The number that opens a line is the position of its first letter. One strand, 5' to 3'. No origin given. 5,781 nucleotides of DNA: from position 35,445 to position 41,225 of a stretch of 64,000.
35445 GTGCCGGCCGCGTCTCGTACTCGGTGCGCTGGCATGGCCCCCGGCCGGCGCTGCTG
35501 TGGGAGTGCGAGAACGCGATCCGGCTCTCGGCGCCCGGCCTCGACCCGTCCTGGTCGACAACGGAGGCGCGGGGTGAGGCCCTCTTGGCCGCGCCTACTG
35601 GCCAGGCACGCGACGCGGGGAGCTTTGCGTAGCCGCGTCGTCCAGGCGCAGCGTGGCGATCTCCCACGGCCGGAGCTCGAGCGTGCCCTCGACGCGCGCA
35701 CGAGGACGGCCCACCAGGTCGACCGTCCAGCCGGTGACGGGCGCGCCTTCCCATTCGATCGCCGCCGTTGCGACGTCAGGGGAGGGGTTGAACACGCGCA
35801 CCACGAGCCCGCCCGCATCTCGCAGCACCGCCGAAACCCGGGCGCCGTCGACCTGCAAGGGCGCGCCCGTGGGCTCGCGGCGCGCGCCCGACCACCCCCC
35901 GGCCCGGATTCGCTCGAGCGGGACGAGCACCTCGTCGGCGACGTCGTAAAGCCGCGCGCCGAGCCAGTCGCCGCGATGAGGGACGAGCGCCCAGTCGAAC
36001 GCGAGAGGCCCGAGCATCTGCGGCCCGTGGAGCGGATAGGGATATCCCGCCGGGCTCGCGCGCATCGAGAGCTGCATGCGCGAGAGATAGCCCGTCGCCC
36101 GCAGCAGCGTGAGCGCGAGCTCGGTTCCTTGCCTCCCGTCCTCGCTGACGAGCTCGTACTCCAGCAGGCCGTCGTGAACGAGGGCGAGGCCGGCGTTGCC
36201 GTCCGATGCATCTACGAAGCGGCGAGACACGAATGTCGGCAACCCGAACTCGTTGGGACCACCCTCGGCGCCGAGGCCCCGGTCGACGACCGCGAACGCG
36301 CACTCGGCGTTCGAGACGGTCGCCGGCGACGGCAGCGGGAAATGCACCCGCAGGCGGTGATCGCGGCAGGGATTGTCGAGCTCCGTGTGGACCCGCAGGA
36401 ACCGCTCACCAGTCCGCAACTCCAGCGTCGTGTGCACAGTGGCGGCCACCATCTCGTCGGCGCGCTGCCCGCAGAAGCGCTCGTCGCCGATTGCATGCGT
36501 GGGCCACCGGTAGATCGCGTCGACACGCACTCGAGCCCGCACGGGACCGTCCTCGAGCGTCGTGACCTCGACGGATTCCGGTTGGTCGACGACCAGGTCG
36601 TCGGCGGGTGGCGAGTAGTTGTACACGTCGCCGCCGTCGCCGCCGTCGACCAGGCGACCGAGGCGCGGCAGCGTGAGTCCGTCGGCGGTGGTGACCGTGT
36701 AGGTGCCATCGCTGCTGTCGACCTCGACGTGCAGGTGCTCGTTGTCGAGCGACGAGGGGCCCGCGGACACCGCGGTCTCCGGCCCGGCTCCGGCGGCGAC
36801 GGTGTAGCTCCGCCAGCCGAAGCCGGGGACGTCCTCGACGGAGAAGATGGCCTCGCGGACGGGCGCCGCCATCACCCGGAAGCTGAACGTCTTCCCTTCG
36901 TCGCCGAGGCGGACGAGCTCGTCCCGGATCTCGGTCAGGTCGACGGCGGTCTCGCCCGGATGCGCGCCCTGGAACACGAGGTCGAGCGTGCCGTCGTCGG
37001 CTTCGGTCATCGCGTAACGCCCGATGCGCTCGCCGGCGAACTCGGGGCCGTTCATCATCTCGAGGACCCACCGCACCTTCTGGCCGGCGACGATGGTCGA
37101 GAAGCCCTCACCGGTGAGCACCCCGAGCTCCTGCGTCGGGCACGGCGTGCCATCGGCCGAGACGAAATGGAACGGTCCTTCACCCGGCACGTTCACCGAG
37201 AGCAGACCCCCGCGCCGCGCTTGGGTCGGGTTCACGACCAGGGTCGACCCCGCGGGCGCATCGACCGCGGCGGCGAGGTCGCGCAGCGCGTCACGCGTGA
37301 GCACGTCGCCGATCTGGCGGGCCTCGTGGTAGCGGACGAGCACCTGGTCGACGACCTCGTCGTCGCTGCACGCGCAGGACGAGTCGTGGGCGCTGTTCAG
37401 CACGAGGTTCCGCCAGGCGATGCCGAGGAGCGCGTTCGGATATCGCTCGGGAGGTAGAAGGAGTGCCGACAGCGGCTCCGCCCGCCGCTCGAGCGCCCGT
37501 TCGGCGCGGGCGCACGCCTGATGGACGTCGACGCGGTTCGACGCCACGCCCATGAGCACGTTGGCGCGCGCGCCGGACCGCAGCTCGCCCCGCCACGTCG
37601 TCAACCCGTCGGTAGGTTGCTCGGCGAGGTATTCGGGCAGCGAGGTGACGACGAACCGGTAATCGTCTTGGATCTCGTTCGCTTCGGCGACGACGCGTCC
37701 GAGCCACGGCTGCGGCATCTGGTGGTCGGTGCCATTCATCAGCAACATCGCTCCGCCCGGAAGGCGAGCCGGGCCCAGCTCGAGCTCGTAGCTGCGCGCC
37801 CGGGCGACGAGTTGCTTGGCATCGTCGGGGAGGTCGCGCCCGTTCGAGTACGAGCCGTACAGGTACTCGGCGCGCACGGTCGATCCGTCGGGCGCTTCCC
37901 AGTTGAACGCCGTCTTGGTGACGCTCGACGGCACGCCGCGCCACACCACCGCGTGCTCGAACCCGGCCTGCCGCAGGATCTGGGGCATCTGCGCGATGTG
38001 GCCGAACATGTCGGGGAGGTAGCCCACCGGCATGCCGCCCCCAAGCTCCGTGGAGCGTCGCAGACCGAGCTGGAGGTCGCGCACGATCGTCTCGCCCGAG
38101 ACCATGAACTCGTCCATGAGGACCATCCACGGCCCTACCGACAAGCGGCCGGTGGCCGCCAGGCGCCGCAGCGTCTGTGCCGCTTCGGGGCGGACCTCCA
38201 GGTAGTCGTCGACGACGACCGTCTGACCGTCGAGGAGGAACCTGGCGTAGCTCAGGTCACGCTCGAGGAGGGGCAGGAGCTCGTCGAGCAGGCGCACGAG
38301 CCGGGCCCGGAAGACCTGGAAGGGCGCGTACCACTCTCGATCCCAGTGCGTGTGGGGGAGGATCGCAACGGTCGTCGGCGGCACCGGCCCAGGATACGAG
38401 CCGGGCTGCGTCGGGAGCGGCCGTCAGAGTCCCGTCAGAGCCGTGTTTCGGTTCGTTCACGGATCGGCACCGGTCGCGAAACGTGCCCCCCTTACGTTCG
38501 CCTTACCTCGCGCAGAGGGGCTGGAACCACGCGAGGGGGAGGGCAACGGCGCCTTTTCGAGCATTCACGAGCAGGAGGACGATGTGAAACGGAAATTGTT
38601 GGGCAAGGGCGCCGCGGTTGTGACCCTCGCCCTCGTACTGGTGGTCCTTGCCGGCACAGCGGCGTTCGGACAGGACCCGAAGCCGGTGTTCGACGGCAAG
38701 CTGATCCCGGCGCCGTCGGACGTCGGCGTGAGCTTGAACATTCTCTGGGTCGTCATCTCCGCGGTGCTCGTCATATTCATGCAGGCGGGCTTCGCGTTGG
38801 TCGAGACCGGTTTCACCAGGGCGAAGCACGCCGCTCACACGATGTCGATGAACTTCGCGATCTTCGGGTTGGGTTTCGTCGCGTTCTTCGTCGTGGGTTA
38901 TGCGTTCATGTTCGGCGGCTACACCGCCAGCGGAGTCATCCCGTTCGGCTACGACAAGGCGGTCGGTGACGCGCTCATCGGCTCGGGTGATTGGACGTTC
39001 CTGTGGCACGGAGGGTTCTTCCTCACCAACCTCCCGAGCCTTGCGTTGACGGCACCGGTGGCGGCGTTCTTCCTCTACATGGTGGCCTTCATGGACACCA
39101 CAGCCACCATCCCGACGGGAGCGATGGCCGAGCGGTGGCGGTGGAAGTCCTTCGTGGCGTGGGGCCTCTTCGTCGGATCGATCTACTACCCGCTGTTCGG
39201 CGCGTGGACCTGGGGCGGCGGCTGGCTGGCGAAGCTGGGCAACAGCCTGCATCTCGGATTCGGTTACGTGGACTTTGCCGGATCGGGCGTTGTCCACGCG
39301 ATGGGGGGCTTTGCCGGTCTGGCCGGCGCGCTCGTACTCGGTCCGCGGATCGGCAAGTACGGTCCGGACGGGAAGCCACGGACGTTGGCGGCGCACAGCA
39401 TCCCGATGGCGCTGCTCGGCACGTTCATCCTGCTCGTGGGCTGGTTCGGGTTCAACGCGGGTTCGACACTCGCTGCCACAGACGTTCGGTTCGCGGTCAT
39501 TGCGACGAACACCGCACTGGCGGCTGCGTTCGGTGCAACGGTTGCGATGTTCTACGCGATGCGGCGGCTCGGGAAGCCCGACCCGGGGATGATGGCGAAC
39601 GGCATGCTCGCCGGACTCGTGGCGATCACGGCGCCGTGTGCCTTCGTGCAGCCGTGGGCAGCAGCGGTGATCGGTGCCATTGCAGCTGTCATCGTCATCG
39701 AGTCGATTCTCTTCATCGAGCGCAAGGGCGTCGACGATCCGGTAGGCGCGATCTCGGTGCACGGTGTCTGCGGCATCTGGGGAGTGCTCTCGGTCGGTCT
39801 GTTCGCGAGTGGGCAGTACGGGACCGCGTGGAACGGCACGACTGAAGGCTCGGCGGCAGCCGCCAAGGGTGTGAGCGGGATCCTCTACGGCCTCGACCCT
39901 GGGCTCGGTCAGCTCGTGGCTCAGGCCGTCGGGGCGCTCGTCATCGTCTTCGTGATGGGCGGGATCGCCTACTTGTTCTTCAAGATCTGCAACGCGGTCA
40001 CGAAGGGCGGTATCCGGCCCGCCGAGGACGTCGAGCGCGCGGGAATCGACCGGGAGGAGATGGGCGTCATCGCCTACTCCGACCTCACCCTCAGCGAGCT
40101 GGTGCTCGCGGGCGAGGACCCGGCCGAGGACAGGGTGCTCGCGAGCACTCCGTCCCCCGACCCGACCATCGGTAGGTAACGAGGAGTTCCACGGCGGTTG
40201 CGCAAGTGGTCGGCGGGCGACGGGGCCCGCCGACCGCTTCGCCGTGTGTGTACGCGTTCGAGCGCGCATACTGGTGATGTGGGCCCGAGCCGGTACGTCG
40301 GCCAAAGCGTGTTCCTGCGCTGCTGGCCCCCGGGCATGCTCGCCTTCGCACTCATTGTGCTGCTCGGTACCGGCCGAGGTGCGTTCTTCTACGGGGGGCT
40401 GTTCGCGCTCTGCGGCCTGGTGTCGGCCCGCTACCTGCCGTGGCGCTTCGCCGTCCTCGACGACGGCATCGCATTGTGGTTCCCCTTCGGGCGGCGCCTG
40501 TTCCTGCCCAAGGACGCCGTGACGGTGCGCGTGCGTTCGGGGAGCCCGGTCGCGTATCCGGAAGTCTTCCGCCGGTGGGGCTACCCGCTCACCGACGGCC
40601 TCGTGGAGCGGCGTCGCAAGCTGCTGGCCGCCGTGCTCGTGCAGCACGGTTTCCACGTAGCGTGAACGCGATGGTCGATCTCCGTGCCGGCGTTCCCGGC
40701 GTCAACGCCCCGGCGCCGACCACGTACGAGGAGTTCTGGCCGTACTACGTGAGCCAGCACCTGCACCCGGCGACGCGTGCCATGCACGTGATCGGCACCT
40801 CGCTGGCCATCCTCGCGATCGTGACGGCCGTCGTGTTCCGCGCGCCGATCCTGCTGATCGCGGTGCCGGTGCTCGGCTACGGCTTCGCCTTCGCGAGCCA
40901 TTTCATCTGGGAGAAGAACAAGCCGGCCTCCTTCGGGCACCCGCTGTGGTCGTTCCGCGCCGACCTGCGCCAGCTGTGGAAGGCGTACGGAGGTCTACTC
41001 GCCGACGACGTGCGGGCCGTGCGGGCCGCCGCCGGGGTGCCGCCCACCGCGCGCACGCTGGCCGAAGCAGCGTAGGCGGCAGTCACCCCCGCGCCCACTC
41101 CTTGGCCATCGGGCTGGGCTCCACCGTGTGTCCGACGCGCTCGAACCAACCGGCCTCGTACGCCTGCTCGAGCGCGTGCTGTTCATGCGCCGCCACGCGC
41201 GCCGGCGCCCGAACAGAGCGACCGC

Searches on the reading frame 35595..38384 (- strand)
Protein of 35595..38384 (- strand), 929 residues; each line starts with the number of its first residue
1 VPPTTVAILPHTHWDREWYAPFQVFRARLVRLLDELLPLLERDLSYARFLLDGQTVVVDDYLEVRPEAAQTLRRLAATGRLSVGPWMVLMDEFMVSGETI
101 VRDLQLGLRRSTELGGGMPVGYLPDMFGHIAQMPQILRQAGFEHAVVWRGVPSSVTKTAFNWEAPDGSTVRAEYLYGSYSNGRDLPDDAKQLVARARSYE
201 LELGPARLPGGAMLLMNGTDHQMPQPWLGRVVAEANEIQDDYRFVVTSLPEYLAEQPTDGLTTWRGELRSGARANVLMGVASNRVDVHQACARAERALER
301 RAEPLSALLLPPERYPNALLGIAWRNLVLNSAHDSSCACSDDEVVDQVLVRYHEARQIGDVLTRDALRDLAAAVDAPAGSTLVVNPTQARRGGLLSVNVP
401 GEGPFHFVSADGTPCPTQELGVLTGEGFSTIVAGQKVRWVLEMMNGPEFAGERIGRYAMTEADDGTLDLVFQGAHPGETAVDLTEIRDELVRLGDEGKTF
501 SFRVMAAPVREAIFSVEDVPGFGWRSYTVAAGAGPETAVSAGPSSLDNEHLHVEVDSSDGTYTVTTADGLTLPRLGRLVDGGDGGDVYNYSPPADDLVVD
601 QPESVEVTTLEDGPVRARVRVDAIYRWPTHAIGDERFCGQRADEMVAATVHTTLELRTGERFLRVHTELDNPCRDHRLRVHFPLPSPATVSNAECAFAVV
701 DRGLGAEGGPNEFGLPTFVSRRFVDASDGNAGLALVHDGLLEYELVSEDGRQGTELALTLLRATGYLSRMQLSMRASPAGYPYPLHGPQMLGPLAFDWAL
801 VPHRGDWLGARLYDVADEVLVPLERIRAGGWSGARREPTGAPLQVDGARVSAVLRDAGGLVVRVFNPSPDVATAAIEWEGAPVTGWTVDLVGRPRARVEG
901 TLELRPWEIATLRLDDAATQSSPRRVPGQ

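Call 61: search_protein_families(library=pfam, proteins=[window:35595-38384:-], max_evalue=0.001)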
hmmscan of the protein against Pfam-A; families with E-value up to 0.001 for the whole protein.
window:35595-38384:- (929 aa): 4 families
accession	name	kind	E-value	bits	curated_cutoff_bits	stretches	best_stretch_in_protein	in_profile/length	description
PF01074.27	Glyco_hydro_38N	-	1.9e-30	106.6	25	1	5-202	1-204/270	Glycosyl hydrolases family 38 N-terminal domain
PF07748.19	Glyco_hydro_38C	-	2e-14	54.8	25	1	546-765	1-201/206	Glycosyl hydrolases family 38 C-terminal domain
PF09261.16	Alpha-mann_mid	-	5.7e-08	33.2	31.1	1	279-370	5-96/96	Alpha mannosidase middle domain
PF17677.7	Glyco_hydro38C2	-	0.00036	21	22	1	856-912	12-72/72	Glycosyl hydrolases family 38 C-terminal beta sandwich domain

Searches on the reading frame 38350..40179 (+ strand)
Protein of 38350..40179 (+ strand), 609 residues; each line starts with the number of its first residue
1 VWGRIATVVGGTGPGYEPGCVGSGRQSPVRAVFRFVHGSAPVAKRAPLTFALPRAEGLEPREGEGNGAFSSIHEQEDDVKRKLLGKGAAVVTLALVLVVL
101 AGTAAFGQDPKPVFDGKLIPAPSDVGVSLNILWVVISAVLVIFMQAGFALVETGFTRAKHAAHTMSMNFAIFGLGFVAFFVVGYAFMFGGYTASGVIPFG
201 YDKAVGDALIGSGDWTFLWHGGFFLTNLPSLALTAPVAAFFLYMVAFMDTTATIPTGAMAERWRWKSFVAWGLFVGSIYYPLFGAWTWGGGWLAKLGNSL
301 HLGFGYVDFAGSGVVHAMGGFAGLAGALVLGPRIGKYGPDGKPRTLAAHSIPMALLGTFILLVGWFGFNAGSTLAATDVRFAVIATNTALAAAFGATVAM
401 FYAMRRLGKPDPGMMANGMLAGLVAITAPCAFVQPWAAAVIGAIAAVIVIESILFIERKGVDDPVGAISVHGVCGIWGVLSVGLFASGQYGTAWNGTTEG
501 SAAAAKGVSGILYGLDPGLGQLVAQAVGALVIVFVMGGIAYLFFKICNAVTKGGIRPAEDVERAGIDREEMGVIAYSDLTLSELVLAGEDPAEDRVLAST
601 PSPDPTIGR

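Call 61: search_protein_families(library=pfam, proteins=[window:38350-40179:+], max_evalue=0.001)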
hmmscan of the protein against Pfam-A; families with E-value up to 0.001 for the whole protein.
window:38350-40179:+ (609 aa): 1 family
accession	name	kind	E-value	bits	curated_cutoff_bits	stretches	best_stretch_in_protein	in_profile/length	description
PF00909.26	Ammonium_transp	-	5.8e-102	341.8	23.2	1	132-576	1-399/399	Ammonium Transporter Family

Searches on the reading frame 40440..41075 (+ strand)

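Call 61: search_protein_families(library=pfam, proteins=[window:40440-41075:+], max_evalue=0.001)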
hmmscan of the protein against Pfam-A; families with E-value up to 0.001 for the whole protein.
window:40440-41075:+ (211 aa): 1 family
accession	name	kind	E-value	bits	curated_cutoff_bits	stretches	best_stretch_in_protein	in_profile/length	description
PF06127.16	Mpo1-like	-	3.8e-30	104.3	24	1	95-182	3-90/95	2-hydroxy-palmitic acid dioxygenase Mpo1-like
